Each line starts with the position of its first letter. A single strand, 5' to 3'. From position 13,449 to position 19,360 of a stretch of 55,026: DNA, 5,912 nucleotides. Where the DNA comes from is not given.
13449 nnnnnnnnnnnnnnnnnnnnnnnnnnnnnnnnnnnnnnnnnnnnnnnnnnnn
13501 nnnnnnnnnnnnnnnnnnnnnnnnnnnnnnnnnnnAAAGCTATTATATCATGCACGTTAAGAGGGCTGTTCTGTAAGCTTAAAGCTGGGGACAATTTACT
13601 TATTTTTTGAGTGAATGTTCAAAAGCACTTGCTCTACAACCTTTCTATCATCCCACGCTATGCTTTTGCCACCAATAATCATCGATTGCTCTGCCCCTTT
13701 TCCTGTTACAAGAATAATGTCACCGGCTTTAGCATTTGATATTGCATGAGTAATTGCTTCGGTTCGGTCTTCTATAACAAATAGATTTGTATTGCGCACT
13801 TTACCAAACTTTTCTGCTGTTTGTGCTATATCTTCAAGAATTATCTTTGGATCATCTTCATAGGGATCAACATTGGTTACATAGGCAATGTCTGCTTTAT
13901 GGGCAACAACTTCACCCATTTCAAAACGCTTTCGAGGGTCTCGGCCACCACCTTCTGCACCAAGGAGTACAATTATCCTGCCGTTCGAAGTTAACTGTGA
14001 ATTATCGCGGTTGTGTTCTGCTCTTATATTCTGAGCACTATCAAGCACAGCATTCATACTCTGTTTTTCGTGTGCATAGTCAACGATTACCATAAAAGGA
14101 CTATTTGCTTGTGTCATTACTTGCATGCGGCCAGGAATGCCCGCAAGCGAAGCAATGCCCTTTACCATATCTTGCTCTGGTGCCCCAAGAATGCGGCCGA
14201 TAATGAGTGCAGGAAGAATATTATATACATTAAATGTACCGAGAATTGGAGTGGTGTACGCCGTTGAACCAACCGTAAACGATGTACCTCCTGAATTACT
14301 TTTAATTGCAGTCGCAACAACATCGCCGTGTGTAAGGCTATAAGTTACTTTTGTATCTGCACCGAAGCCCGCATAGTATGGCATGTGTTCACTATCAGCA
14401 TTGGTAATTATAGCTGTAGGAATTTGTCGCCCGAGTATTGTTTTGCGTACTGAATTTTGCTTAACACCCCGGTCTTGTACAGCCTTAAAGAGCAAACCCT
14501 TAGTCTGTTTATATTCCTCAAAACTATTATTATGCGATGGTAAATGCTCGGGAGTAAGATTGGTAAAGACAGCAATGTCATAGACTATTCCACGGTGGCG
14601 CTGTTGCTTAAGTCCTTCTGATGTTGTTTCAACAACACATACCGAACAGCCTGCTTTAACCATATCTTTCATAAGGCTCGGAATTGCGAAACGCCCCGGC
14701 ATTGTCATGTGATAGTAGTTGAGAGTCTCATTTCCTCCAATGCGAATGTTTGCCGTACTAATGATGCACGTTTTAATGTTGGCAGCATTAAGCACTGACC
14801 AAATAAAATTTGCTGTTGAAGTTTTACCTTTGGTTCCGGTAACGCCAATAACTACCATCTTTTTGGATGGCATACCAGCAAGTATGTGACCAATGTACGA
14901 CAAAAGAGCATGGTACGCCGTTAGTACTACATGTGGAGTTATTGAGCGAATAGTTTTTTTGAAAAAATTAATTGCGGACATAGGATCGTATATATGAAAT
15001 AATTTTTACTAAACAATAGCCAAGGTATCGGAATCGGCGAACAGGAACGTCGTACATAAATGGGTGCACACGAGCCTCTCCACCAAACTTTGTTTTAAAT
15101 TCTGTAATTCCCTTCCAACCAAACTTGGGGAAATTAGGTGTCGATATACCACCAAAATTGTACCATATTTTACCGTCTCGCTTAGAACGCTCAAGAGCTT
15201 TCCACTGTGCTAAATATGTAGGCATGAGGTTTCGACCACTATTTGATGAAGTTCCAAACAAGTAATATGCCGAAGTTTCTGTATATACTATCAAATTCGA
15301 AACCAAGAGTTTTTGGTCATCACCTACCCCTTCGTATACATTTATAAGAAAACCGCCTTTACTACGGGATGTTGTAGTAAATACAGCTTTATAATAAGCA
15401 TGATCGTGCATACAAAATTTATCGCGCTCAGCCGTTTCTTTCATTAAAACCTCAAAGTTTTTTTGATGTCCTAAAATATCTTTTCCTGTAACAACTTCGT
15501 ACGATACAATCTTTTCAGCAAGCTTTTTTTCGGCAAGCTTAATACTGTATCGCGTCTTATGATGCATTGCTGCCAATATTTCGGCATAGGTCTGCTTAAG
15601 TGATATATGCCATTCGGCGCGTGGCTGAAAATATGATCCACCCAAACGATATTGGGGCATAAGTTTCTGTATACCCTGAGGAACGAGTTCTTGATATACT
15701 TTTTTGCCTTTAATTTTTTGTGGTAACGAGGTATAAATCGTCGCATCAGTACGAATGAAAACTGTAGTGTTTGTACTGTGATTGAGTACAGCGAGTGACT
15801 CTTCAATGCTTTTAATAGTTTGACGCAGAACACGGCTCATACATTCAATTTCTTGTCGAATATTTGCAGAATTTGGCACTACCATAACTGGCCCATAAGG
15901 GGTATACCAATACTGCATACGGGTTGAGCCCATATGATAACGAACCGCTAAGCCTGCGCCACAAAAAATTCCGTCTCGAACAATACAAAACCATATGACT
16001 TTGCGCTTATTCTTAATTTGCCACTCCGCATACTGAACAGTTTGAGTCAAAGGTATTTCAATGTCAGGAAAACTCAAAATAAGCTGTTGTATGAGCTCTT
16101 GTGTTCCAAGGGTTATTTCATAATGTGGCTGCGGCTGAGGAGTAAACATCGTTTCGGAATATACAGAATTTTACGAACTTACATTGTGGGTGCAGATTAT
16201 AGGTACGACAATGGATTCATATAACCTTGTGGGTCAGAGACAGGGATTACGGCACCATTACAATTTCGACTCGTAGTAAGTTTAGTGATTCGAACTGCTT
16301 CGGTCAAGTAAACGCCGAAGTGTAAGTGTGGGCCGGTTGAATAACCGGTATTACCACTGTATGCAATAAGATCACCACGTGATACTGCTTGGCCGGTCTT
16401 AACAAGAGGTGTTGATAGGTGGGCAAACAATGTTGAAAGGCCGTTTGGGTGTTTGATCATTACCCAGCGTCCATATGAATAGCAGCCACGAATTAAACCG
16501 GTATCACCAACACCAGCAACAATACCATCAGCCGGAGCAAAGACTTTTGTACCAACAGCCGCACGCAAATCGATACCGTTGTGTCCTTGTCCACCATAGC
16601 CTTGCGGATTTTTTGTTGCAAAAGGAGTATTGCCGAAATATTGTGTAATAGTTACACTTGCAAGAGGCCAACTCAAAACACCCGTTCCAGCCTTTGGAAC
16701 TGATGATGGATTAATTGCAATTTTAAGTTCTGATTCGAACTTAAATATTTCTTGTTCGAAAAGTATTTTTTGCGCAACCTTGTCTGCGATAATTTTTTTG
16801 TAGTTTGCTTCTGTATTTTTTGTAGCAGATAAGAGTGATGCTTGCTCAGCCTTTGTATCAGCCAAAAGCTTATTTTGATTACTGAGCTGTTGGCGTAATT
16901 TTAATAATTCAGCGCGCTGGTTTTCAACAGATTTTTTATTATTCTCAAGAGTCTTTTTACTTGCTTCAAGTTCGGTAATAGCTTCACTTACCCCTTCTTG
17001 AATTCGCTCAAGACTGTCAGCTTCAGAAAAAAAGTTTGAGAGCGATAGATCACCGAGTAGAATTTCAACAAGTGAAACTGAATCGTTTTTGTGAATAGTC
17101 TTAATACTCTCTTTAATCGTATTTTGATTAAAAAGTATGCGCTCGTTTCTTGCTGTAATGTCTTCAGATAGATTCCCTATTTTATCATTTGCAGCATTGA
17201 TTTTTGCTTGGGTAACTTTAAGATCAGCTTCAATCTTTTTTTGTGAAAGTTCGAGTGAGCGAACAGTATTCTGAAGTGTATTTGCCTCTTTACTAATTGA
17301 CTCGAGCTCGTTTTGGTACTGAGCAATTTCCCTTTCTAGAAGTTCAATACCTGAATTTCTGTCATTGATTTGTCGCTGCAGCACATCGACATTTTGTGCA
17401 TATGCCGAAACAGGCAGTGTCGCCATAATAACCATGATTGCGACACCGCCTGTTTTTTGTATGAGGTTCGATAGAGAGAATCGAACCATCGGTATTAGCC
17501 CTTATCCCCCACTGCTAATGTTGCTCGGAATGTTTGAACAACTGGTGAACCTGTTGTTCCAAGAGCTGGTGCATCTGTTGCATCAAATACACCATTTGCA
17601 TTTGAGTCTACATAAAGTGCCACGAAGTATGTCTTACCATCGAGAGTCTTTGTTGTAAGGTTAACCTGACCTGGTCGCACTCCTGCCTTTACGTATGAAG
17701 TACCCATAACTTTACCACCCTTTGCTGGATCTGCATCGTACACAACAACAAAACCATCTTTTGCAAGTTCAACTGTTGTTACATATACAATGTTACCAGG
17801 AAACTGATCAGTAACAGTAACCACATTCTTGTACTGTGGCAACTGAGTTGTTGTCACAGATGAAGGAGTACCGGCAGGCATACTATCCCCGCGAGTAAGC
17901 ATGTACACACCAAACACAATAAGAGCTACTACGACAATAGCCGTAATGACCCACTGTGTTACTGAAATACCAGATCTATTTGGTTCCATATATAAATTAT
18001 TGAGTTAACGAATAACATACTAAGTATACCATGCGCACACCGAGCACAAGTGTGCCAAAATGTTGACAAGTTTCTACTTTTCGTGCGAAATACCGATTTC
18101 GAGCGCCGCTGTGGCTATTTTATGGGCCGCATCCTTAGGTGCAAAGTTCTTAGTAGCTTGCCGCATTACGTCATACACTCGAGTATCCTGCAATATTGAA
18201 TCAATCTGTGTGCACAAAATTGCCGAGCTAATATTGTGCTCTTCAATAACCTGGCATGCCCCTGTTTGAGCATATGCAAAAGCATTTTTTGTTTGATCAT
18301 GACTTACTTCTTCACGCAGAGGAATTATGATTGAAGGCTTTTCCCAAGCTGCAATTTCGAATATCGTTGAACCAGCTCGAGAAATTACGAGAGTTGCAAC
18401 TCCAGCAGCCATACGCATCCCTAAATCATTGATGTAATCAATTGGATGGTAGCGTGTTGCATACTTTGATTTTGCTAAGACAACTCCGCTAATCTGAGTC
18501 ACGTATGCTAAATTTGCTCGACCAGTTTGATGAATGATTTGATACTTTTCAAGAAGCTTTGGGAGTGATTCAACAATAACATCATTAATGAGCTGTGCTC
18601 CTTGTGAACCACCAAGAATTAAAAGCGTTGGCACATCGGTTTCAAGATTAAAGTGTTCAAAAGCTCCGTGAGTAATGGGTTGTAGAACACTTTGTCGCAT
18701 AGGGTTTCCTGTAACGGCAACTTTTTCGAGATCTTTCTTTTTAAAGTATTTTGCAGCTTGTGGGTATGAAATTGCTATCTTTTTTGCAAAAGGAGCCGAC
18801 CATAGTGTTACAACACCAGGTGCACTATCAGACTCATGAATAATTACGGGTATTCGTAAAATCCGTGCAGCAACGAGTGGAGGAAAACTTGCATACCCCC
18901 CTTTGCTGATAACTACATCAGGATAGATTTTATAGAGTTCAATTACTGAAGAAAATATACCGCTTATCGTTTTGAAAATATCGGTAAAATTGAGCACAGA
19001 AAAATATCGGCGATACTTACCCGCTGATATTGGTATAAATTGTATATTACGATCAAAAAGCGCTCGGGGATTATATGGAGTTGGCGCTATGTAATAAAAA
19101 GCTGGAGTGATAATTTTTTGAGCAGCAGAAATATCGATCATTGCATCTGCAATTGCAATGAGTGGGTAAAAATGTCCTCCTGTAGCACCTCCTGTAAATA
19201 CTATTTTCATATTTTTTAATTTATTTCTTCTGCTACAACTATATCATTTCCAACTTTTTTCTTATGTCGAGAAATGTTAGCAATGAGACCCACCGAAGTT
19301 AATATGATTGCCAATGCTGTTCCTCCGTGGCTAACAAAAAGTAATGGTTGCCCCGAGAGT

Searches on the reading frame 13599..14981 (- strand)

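Call 107: search_protein_families(library=pfam, proteins=[window:13599-14981:-], max_evalue=0.00001)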
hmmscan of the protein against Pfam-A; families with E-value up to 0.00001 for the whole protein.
window:13599-14981:- (461 aa): 2 families
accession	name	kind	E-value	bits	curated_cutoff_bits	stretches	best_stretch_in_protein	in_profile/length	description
PF08245.18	Mur_ligase_M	-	1.9e-34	119.9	24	1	47-261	1-199/200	Mur ligase middle domain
PF02875.26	Mur_ligase_C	-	1.4e-24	87.8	28.4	1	284-429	1-127/127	Mur ligase, glutamate ligase domain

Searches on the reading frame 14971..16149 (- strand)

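Call 107: search_protein_families(library=pfam, proteins=[window:14971-16149:-], max_evalue=0.00001)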
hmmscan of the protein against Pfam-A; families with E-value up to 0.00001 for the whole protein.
window:14971-16149:- (393 aa): 2 families
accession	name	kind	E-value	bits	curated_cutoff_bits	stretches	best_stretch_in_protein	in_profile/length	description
PF02388.22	FemAB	-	4.6e-25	88.7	24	2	278-380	304-403/406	FemAB family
PF13480.13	Acetyltransf_6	-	6.9e-06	26.7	22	1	198-336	2-138/143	Acetyltransferase (GNAT) domain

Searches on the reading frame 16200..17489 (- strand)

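Call 107: search_protein_families(library=pfam, proteins=[window:16200-17489:-], max_evalue=0.00001)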
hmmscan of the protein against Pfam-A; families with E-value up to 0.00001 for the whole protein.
window:16200-17489:- (430 aa): 1 family
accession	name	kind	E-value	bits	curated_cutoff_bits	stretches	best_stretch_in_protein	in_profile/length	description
PF01551.29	Peptidase_M23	-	2.1e-28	98.8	28.7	1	302-395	2-89/96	Peptidase family M23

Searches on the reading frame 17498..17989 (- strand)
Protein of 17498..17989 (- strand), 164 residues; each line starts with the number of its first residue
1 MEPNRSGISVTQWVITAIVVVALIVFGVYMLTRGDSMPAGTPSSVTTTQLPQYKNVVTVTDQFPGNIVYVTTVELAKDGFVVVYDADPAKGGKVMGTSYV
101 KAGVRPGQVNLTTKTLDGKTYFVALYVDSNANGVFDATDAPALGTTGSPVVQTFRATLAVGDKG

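Call 108: search_protein_families(library=pfam, proteins=[window:17498-17989:-], max_evalue=0.00001)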
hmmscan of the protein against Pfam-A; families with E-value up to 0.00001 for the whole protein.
window:17498-17989:- (164 aa): 1 family
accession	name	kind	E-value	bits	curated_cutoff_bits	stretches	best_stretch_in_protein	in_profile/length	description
PF23951.1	DUF7282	-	1.2e-13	51.7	27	1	57-155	3-110/112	Domain of unknown function (DUF7282)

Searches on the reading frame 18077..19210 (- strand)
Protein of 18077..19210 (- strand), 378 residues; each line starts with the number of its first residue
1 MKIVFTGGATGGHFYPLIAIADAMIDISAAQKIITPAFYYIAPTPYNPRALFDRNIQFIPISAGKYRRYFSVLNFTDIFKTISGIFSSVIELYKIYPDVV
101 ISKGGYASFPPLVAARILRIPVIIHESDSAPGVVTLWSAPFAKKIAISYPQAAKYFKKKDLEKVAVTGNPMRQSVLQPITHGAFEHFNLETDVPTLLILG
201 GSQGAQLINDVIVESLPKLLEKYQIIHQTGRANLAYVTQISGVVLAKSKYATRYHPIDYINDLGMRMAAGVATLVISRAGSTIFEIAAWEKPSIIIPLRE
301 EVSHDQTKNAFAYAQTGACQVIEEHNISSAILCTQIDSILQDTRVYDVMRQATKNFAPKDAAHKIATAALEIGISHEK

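Call 107: search_protein_families(library=pfam, proteins=[window:18077-19210:-], max_evalue=0.00001)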
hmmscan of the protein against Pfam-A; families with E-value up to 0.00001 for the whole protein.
window:18077-19210:- (378 aa): 2 families
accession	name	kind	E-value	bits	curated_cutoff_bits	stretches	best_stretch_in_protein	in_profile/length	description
PF04101.22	Glyco_tran_28_C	-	2.1e-28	99.9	22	1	195-363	1-164/166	Glycosyltransferase family 28 C-terminal domain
PF03033.26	Glyco_transf_28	-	3.1e-26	92.5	26.2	1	3-147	1-139/139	Glycosyltransferase family 28 N-terminal domain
